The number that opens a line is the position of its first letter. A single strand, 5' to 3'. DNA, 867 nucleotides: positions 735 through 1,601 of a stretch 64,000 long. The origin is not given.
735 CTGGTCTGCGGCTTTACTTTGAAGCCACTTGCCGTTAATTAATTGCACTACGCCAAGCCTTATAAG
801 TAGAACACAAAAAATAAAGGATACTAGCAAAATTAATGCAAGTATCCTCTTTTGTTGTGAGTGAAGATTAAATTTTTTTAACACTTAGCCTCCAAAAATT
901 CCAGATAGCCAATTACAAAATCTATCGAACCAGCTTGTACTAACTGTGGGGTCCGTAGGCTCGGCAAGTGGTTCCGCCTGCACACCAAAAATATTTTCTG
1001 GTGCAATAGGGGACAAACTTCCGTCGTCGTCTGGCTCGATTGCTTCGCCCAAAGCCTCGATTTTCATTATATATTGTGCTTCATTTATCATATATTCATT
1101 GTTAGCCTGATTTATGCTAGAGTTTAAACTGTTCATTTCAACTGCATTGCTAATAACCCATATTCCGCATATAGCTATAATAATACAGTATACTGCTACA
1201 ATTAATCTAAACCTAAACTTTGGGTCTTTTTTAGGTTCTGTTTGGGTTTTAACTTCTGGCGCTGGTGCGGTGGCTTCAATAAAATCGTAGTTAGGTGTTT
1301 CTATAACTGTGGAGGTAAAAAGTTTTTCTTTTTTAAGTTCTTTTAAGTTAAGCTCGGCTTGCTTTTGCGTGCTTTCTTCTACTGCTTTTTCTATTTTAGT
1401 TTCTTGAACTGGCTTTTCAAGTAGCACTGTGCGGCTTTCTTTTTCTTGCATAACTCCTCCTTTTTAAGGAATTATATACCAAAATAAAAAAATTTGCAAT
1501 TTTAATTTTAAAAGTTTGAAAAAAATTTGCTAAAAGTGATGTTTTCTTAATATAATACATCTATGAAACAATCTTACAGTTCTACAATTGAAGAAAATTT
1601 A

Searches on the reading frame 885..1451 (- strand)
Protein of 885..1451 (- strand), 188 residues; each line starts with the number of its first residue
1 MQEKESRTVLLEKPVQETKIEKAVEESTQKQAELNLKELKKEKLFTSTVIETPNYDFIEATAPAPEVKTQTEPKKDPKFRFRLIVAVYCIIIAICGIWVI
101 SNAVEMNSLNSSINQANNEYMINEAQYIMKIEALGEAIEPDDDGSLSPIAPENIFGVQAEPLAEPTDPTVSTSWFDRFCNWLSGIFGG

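Call 67: search_protein_families(library=pfam, proteins=[window:885-1451:-], max_evalue=0.001)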
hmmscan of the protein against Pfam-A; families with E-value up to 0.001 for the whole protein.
window:885-1451:- (188 aa): 0 families

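Call 77: find_encoding_contigs(protein=window:885-1451:-, flank=10000, max_places=3)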
Protein window:885-1451:- (188 aa): 22 contigs read that carry it; 3 places shown.
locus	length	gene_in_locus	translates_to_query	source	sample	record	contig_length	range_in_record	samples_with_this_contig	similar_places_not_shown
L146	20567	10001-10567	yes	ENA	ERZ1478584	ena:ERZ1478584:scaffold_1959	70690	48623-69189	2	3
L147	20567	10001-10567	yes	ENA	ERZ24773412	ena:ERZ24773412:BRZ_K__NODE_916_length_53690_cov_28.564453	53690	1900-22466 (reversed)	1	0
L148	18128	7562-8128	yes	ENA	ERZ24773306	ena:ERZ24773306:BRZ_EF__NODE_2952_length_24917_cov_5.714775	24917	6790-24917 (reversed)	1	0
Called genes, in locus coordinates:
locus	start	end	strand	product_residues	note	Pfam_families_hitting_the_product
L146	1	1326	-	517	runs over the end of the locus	PF01406:tRNA-synt_1e (faint), PF01921:tRNA-synt_1f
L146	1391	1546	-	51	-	-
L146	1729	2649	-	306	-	PF00890:FAD_binding_2 (weak), PF01134:GIDA (faint), PF01266:DAO (faint), PF03486:HI0933_like (weak), PF07992:Pyr_redox_2, PF12831:FAD_oxidored (weak), PF13738:Pyr_redox_3, PF00070:Pyr_redox, +1 more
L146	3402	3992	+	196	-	PF03767:Acid_phosphat_B (weak), PF06941:NT5C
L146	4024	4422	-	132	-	-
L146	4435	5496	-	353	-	PF00814:TsaD, PF02543:Carbam_trans_N (weak), PF22521:HypF_C_2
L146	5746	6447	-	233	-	-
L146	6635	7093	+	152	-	-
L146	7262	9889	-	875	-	PF00690:Cation_ATPase_N, PF00122:E1-E2_ATPase, PF00702:Hydrolase, PF13246:Cation_ATPase, PF00689:Cation_ATPase_C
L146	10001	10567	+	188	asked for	-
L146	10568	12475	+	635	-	PF03717:PBP_dimer, PF21922:PBP_dimer_2 (faint), PF00905:Transpeptidase, PF03793:PASTA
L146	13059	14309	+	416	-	PF01743:PolyA_pol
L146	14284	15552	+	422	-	PF02646:RmuC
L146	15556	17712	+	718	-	PF09371:Tex_N, PF22706:Tex_central_region, PF14639:YqgF, PF16921:Tex_YqgF, PF14635:HHH_7, PF12836:HHH_3, PF17674:HHH_9, PF00575:S1, +1 more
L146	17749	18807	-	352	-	PF00535:Glycos_transf_2, PF10111:Glyco_tranf_2_2, PF13641:Glyco_tranf_2_3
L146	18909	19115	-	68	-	-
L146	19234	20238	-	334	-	-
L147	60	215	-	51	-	-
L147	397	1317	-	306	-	PF00890:FAD_binding_2 (weak), PF01134:GIDA (faint), PF01266:DAO (faint), PF03486:HI0933_like (weak), PF07992:Pyr_redox_2, PF12831:FAD_oxidored (weak), PF13738:Pyr_redox_3, PF00070:Pyr_redox, +1 more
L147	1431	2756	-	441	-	PF01079:Hint (weak), PF07591:PT-HINT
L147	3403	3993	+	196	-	PF03767:Acid_phosphat_B (weak), PF06941:NT5C (weak)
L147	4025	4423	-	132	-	-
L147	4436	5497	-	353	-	PF00814:TsaD, PF02543:Carbam_trans_N (weak), PF22521:HypF_C_2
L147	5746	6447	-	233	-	-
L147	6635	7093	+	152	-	-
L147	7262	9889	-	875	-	PF00690:Cation_ATPase_N, PF00122:E1-E2_ATPase, PF00702:Hydrolase, PF13246:Cation_ATPase, PF00689:Cation_ATPase_C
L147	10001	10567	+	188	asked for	-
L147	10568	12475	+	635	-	PF03717:PBP_dimer, PF21922:PBP_dimer_2 (faint), PF00905:Transpeptidase, PF03793:PASTA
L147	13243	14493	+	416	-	PF01743:PolyA_pol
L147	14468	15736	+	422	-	PF02646:RmuC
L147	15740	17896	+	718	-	PF09371:Tex_N, PF22706:Tex_central_region, PF14639:YqgF, PF16921:Tex_YqgF, PF14635:HHH_7, PF12836:HHH_3, PF17674:HHH_9, PF00575:S1, +1 more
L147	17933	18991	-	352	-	PF00535:Glycos_transf_2, PF10111:Glyco_tranf_2_2, PF13641:Glyco_tranf_2_3 (weak)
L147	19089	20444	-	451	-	PF01079:Hint (weak), PF07591:PT-HINT (weak)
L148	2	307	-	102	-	?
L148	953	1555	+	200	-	PF03767:Acid_phosphat_B (weak), PF06941:NT5C (weak)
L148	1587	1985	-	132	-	-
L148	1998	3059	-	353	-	PF00814:TsaD, PF02543:Carbam_trans_N (weak), PF22521:HypF_C_2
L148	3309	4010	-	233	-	-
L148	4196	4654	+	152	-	-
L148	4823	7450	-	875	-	PF00690:Cation_ATPase_N, PF00122:E1-E2_ATPase, PF00702:Hydrolase, PF13246:Cation_ATPase, PF00689:Cation_ATPase_C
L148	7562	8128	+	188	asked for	-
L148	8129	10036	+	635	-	PF03717:PBP_dimer, PF21922:PBP_dimer_2 (faint), PF00905:Transpeptidase, PF03793:PASTA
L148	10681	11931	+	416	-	PF01743:PolyA_pol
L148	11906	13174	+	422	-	PF02646:RmuC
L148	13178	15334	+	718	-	PF09371:Tex_N, PF22706:Tex_central_region, PF14639:YqgF, PF16921:Tex_YqgF, PF14635:HHH_7, PF12836:HHH_3, PF17674:HHH_9, PF00575:S1, +1 more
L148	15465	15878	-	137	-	PF00380:Ribosomal_S9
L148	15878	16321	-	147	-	PF00572:Ribosomal_L13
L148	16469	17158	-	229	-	-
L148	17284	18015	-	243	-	PF01416:PseudoU_synth_1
